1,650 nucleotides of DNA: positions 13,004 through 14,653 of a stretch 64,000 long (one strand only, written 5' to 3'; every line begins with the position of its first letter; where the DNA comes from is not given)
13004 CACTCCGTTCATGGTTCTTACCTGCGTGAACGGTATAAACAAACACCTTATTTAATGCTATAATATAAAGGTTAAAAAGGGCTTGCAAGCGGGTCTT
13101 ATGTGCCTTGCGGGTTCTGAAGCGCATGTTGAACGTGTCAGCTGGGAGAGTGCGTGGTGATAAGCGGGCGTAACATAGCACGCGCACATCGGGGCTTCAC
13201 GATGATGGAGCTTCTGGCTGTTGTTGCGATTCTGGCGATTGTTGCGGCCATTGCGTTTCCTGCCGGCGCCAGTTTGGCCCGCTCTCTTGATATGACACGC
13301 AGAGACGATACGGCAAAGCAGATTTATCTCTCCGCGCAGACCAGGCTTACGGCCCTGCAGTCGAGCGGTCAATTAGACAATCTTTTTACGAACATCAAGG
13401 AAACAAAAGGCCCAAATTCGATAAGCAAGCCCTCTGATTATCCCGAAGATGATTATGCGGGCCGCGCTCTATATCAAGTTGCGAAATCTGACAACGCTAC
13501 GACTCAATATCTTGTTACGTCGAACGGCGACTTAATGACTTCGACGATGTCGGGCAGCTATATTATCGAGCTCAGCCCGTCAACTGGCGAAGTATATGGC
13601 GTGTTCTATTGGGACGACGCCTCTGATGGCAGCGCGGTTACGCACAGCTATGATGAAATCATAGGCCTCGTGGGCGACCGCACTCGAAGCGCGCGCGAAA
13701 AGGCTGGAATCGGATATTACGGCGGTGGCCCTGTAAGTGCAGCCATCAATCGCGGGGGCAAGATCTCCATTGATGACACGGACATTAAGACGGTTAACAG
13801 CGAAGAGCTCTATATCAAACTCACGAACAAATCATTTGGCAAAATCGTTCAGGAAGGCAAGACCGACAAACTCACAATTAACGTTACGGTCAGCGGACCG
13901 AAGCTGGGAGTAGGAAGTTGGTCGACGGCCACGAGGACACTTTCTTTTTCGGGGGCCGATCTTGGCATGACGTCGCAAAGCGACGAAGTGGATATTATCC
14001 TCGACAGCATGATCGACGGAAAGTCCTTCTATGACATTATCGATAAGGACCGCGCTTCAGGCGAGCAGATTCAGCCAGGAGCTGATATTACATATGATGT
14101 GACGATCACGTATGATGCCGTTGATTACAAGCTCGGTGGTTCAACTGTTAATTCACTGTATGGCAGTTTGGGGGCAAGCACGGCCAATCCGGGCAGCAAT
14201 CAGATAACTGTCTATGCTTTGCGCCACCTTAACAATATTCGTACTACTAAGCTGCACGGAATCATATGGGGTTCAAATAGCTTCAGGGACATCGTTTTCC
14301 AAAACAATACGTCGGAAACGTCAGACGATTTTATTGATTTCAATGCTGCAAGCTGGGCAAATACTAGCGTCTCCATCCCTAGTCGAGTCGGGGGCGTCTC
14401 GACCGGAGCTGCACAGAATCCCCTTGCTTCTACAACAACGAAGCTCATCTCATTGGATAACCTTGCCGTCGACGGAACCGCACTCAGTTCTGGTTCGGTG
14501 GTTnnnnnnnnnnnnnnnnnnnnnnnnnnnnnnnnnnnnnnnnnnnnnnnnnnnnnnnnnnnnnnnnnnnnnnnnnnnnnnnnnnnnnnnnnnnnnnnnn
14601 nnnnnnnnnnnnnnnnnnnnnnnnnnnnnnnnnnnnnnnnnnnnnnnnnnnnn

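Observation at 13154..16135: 993-aa modular pilin: a class III signal peptide fused to a GLUG-repeat module, encoded first in the pilus operon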

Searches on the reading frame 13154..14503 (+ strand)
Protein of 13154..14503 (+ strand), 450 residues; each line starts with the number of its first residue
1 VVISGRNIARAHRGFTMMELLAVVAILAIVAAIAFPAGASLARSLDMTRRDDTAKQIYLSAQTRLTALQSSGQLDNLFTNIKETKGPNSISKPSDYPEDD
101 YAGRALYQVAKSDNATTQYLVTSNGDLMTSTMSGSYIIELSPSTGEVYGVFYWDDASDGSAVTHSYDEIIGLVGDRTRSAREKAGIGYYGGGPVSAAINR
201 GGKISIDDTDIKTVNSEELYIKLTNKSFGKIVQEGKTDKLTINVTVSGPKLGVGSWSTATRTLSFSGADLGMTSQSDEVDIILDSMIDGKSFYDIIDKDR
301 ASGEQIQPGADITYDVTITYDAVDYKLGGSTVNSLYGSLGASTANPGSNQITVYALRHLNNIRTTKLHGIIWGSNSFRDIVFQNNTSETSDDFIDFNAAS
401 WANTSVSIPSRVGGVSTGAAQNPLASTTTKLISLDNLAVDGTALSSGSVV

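Call 49: search_protein_representatives(protein=window:13154-14503:+)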
Query: 450 residues. Proteins with E-value up to 0.001 (for the whole library): 1569; up to 1e-10: 542; up to 1e-30: 48. The best 150 are listed.
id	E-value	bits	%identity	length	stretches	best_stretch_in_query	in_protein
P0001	2.9e-286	965.6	100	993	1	1-450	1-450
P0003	5.3e-95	335.6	52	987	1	9-426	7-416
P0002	1.8e-68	248.2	68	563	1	272-448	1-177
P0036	8.6e-57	209.7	40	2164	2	8-413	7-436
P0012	1.9e-55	205.3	39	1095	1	13-420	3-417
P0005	1.2e-52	196.1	44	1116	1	2-390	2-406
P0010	1.6e-52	195.7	38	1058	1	8-429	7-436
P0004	4.2e-52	194.3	39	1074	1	10-425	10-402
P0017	3.8e-51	191.1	40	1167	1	8-426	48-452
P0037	1.7e-45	172.5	38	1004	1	17-428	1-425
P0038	2.1e-45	172.3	38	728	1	11-436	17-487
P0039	9.7e-42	160.1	36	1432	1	10-407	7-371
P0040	8.9e-41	157.0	37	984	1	17-415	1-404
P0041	9.2e-41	156.9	36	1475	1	18-428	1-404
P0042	1.0e-40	156.8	39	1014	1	9-426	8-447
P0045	3.0e-36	142.1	34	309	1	10-320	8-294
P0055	2.4e-33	132.5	41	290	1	9-254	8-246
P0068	5.8e-32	127.9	30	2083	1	9-405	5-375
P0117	3.2e-24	102.5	33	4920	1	11-363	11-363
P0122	8.0e-24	101.1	37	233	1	8-223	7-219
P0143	2.5e-21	92.9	31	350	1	10-296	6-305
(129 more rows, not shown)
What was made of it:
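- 13766..14212 (+): Beta-sandwich domain (residues ~205-353), conserved across the whole family (VNxEELY, LDSM, PG motifs). Most hits in call 49 span query residues ~10-365.
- Closest known: InterPro architecture IPR012902-IPR011493. Different: The family is far larger than 6 proteins: at least 542 clusters at E<=1e-10 (call 49).
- Very large family members (2,000-4,900 aa; call 49) seem hard to fit on a filament.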

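Call 51: search_protein_families(library=pfam, alignment_id=A4, max_evalue=0.001)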
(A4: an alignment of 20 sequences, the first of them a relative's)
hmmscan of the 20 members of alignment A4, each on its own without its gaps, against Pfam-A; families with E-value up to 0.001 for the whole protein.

A. member 1, P0036 (2164 aa): 1 family
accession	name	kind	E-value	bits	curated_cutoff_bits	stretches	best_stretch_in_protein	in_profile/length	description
PF07581.17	Glug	-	1.7e-42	141.3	20.5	2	892-918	1-27/28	The GLUG motif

B. families by the number of members that match (of 20 scanned): 5 families
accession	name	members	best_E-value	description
PF07581.17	Glug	15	1.7e-42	The GLUG motif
PF07963.17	N_methyl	14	4.6e-07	Prokaryotic N-terminal methylation motif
PF09479.16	Flg_new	2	1.2e-11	Listeria-Bacteroides repeat domain (List_Bact_rpt)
PF05342.19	Peptidase_M26_N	1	3e-09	M26 IgA1-specific Metallo-endopeptidase N-terminal region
PF13229.12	Beta_helix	1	0.00061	Right handed beta helix region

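Call 53: find_encoding_contigs(protein=P0117, flank=10000, max_places=1)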
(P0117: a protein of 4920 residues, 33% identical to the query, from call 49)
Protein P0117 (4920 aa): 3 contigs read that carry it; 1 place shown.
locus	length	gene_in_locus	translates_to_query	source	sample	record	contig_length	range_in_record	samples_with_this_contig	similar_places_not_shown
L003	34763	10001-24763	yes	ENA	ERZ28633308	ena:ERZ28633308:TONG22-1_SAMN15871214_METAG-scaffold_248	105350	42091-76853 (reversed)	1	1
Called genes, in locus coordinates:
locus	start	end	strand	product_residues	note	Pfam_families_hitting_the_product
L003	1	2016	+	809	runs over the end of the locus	PF02574:S-methyl_trans, PF00809:Pterin_bind, PF02607:B12-binding_2, PF02310:B12-binding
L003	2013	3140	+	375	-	PF27117:FliB_C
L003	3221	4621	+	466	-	PF00015:MCPsignal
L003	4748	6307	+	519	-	PF00493:MCM (weak), PF01078:Mg_chelatase (faint), PF05496:RuvB_N (faint), PF07724:AAA_2, PF00004:AAA, PF07728:AAA_5 (weak), PF10431:ClpB_D2-small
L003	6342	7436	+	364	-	PF00149:Metallophos, PF12850:Metallophos_2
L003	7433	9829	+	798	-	PF13175:AAA_15 (weak), PF13476:AAA_23 (weak), PF13514:AAA_27 (faint), PF02463:SMC_N (weak)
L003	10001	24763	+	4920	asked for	PF07581:Glug (faint)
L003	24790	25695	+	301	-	-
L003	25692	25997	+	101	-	-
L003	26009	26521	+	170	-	-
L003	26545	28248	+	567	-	PF05157:MshEN, PF00437:T2SSE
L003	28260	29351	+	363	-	PF00437:T2SSE, PF13191:AAA_16 (weak), PF13401:AAA_22 (weak)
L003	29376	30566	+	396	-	PF28597:T2SSF_N (weak), PF00482:T2SSF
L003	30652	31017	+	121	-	PF07963:N_methyl (weak)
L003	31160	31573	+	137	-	PF07963:N_methyl (weak)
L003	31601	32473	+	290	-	PF06750:A24_N_bact, PF01478:Peptidase_A24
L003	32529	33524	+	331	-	PF11104:PilM_2, PF14450:FtsA (weak)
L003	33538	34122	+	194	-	-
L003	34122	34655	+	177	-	-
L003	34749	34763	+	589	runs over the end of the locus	PF00082:Peptidase_S8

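Call 54: find_encoding_contigs(protein=P0068, flank=10000, max_places=1)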
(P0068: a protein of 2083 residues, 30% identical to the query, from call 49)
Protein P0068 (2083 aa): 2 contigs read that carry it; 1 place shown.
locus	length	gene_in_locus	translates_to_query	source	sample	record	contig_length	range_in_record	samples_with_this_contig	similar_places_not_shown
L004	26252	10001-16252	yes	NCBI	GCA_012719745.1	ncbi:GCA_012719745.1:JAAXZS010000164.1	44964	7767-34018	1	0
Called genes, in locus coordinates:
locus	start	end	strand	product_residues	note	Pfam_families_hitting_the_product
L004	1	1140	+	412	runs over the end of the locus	PF00005:ABC_tran, PF14524:Wzt_C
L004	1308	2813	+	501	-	PF00132:Hexapep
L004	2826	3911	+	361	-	PF20706:GT4-conflict (weak), PF00534:Glycos_transf_1, PF13692:Glyco_trans_1_4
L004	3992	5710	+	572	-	PF00884:Sulfatase (weak)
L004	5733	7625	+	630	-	PF02096:60KD_IMP, PF04464:Glyphos_transf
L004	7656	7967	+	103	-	-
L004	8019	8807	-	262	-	-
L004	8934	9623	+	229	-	PF04542:Sigma70_r2, PF04545:Sigma70_r4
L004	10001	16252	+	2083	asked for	PF07963:N_methyl (weak)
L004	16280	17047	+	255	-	-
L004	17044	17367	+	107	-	-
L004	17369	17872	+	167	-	-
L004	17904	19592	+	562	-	PF05157:MshEN, PF00437:T2SSE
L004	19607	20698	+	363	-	PF00437:T2SSE, PF13401:AAA_22 (weak)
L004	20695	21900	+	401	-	PF28597:T2SSF_N, PF00482:T2SSF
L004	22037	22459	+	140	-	PF07963:N_methyl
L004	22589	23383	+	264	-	PF06750:A24_N_bact, PF01478:Peptidase_A24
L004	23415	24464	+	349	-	PF11104:PilM_2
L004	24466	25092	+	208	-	-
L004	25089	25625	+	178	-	PF04612:T2SSM (faint)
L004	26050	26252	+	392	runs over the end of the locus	-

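Call 67: search_protein_families(library=ncbifam, proteins=[P0189, P0045, P0055, P0122, P0143], max_evalue=1)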
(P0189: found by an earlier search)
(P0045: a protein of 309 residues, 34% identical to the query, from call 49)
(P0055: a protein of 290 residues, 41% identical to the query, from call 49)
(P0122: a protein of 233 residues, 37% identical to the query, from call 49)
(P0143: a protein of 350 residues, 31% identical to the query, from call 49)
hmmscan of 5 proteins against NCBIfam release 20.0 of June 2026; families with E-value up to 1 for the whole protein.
P0189 (265 aa): 11 families
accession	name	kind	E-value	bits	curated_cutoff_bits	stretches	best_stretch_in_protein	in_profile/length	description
NF041775.1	typeIV_PilA_Myxo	equivalog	3.7e-05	23.8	400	1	16-69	9-61/214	type IV pilin protein PilA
NF007862.0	PRK10574.1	equivalog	0.00014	22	138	1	18-44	4-30/145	prepilin peptidase-dependent pilin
NF041013.1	T4P_ComGE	equivalog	0.00027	21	49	1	20-70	5-55/83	competence type IV pilus minor pilin ComGE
TIGR02532.1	IV_pilin_GFxxxE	domain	0.00028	20.6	16.3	1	18-40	1-23/24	prepilin-type N-terminal cleavage/methylation domain-containing protein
TIGR02596.1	TIGR02596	subfamily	0.00073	19.7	70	1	21-68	1-45/196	Verru_Chthon cassette protein D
NF040999.1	pilin_ComGC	equivalog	0.016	15.4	75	1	19-85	2-68/84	competence type IV pilus major pilin ComGC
TIGR01707.1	gspI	equivalog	0.018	15.5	44.35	1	20-67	1-49/101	type II secretion system minor pseudopilin GspI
TIGR01708.2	typeII_sec_gspH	equivalog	0.022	14.8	80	1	19-63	2-50/169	type II secretion system minor pseudopilin GspH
TIGR01710.1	typeII_sec_gspG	equivalog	0.048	13.7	88.85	1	20-55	2-37/134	type II secretion system major pseudopilin GspG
TIGR02599.1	TIGR02599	subfamily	0.051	12.8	256.5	1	20-90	1-68/361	Verru_Chthon cassette protein C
NF007800.0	PRK10506.1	equivalog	0.19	11.5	158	1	16-63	6-53/163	prepilin peptidase-dependent protein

P0045 (309 aa): 12 families
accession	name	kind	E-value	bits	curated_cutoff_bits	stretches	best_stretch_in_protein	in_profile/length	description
TIGR02532.1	IV_pilin_GFxxxE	domain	6.2e-07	29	16.3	1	10-32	1-23/24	prepilin-type N-terminal cleavage/methylation domain-containing protein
NF041013.1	T4P_ComGE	equivalog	3.5e-05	23.8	49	1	9-59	2-52/83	competence type IV pilus minor pilin ComGE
NF007862.0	PRK10574.1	equivalog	7.3e-05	22.9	138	1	9-40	3-34/145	prepilin peptidase-dependent pilin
NF041775.1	typeIV_PilA_Myxo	equivalog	7.3e-05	22.8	400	1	8-53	8-53/214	type IV pilin protein PilA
TIGR01710.1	typeII_sec_gspG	equivalog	0.00035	20.6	88.85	1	11-43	1-33/134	type II secretion system major pseudopilin GspG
TIGR01711.1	gspJ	equivalog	0.0015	18.4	64.85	1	11-48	1-38/192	type II secretion system minor pseudopilin GspJ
TIGR01708.2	typeII_sec_gspH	equivalog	0.0083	16.1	80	1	11-60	2-52/169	type II secretion system minor pseudopilin GspH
TIGR02596.1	TIGR02596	subfamily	0.013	15.5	70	1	13-56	1-41/196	Verru_Chthon cassette protein D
NF040982.1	ComGD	equivalog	0.014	15.8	70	1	11-47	2-38/139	competence type IV pilus minor pilin ComGD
NF007800.0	PRK10506.1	equivalog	0.017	14.9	158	1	7-62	5-60/163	prepilin peptidase-dependent protein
TIGR01707.1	gspI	equivalog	0.025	15.1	44.35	1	12-47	1-36/101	type II secretion system minor pseudopilin GspI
NF040999.1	pilin_ComGC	equivalog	0.095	12.9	75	1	11-44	2-35/84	competence type IV pilus major pilin ComGC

P0055 (290 aa): 12 families
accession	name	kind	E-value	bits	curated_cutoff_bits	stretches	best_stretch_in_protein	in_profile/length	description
NF041775.1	typeIV_PilA_Myxo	equivalog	4.2e-08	33.4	400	1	11-48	10-47/214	type IV pilin protein PilA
TIGR02532.1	IV_pilin_GFxxxE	domain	1.2e-06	28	16.3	1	12-34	2-24/24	prepilin-type N-terminal cleavage/methylation domain-containing protein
NF040999.1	pilin_ComGC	equivalog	1.8e-06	28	75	1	11-48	1-38/84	competence type IV pilus major pilin ComGC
TIGR01710.1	typeII_sec_gspG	equivalog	2.3e-06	27.7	88.85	1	12-47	1-36/134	type II secretion system major pseudopilin GspG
NF007862.0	PRK10574.1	equivalog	7.1e-06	26.2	138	1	11-52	4-42/145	prepilin peptidase-dependent pilin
TIGR01708.2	typeII_sec_gspH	equivalog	3.1e-05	24.1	80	1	11-64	1-55/169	type II secretion system minor pseudopilin GspH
NF041013.1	T4P_ComGE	equivalog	0.00086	19.4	49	1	12-55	4-47/83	competence type IV pilus minor pilin ComGE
TIGR02596.1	TIGR02596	subfamily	0.003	17.7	70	1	14-57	1-45/196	Verru_Chthon cassette protein D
NF040982.1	ComGD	equivalog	0.0085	16.5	70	1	12-61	2-52/139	competence type IV pilus minor pilin ComGD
NF007800.0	PRK10506.1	equivalog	0.042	13.7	158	1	10-61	7-57/163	prepilin peptidase-dependent protein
NF047827.1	T3SSXpsH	equivalog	0.15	11.9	160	1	17-84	3-68/145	type II secretion system protein XpsH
NF033598.2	elast_bind_EbpS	equivalog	0.31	9.9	300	1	9-43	298-332/498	elastin-binding protein EbpS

P0122 (233 aa): 20 families
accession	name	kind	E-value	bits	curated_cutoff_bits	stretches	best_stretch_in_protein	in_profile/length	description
NF041013.1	T4P_ComGE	equivalog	1.4e-07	31.5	49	1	13-64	5-57/83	competence type IV pilus minor pilin ComGE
NF041775.1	typeIV_PilA_Myxo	equivalog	3e-05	24.1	400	1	10-83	9-79/214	type IV pilin protein PilA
NF007862.0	PRK10574.1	equivalog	3.3e-05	24.1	138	1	9-52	2-42/145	prepilin peptidase-dependent pilin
TIGR02532.1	IV_pilin_GFxxxE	domain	3.3e-05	23.5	16.3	1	11-33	1-23/24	prepilin-type N-terminal cleavage/methylation domain-containing protein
TIGR01710.1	typeII_sec_gspG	equivalog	0.00084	19.4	88.85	1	13-42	2-31/134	type II secretion system major pseudopilin GspG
NF007800.0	PRK10506.1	equivalog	0.0019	18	158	1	6-56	3-50/163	prepilin peptidase-dependent protein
NF040999.1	pilin_ComGC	equivalog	0.0037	17.4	75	1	13-43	3-33/84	competence type IV pilus major pilin ComGC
TIGR01707.1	gspI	equivalog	0.011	16.3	44.35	1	13-44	1-32/101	type II secretion system minor pseudopilin GspI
NF041002.1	pilin_ComGF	equivalog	0.019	15.2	80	1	13-58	3-49/139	competence type IV pilus minor pilin ComGF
TIGR02599.1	TIGR02599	subfamily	0.022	14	256.5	1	13-75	1-63/361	Verru_Chthon cassette protein C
NF040982.1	ComGD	equivalog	0.025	15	70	1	13-43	3-33/139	competence type IV pilus minor pilin ComGD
TIGR01708.2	typeII_sec_gspH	equivalog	0.025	14.6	80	1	12-55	2-46/169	type II secretion system minor pseudopilin GspH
TIGR02596.1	TIGR02596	subfamily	0.04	14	70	1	14-56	1-40/196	Verru_Chthon cassette protein D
NF003747.0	PRK05346.1-2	equivalog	0.053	12.7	336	1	15-72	7-65/260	Na(+)-translocating NADH-quinone reductase subunit C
TIGR02523.1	type_IV_pilV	equivalog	0.056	13.9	52.2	1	11-133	1-119/139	type IV pilus modification protein PilV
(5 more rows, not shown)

P0143 (350 aa): 16 families
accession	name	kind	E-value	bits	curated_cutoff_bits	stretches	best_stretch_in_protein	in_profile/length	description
NF007862.0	PRK10574.1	equivalog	2.8e-06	27.5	138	1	6-35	2-31/145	prepilin peptidase-dependent pilin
TIGR02532.1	IV_pilin_GFxxxE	domain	3.6e-06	26.6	16.3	1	9-29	2-22/24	prepilin-type N-terminal cleavage/methylation domain-containing protein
NF041013.1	T4P_ComGE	equivalog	5.9e-06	26.3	49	1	6-45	1-40/83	competence type IV pilus minor pilin ComGE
NF040999.1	pilin_ComGC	equivalog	4.4e-05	23.6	75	1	9-64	2-55/84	competence type IV pilus major pilin ComGC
NF041775.1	typeIV_PilA_Myxo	equivalog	0.00037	20.5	400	1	7-39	9-41/214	type IV pilin protein PilA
TIGR02596.1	TIGR02596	subfamily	0.00096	19.3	70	1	11-51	1-42/196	Verru_Chthon cassette protein D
NF007800.0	PRK10506.1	equivalog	0.0014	18.5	158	1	4-58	4-66/163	prepilin peptidase-dependent protein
TIGR01707.1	gspI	equivalog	0.0039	17.6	44.35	1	10-81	1-68/101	type II secretion system minor pseudopilin GspI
NF041002.1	pilin_ComGF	equivalog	0.0053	17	80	1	8-46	1-39/139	competence type IV pilus minor pilin ComGF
TIGR01710.1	typeII_sec_gspG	equivalog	0.0065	16.5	88.85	1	9-34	1-26/134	type II secretion system major pseudopilin GspG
NF040982.1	ComGD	equivalog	0.015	15.7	70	1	8-43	1-40/139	competence type IV pilus minor pilin ComGD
TIGR02599.1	TIGR02599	subfamily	0.018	14.3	256.5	1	10-42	1-33/361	Verru_Chthon cassette protein C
NF007848.0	PRK10557.1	equivalog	0.027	13.8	120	1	6-101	8-105/192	prepilin peptidase-dependent protein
NF047827.1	T3SSXpsH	equivalog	0.13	12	160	1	9-66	1-53/145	type II secretion system protein XpsH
TIGR01708.2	typeII_sec_gspH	equivalog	0.15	12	80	1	9-30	2-23/169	type II secretion system minor pseudopilin GspH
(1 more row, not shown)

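Call 73: search_protein_families(library=pfam, proteins=[L003:24790-25692:+, L004:16280-17044:+], max_evalue=10)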
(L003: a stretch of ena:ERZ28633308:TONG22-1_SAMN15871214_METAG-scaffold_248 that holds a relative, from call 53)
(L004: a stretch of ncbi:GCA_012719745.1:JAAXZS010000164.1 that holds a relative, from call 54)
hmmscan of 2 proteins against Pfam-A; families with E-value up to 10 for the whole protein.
L003:24790-25692:+ (301 aa): 3 families
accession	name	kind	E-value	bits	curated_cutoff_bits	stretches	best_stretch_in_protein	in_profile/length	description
PF15038.11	Jiraiya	-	0.022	14.8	27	1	17-65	58-105/169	Jiraiya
PF05961.16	Chordopox_A13L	-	0.086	13.5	24.1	1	16-63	1-50/69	Chordopoxvirus A13L protein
PF09911.14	DUF2140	-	0.17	11.9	34.3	1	17-70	8-62/187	Uncharacterized protein conserved in bacteria (DUF2140)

L004:16280-17044:+ (255 aa): 1 family
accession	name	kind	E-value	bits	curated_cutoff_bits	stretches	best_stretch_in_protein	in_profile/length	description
PF13786.12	DUF4179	-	0.28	12.1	30.1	1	17-81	13-80/94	Domain of unknown function (DUF4179)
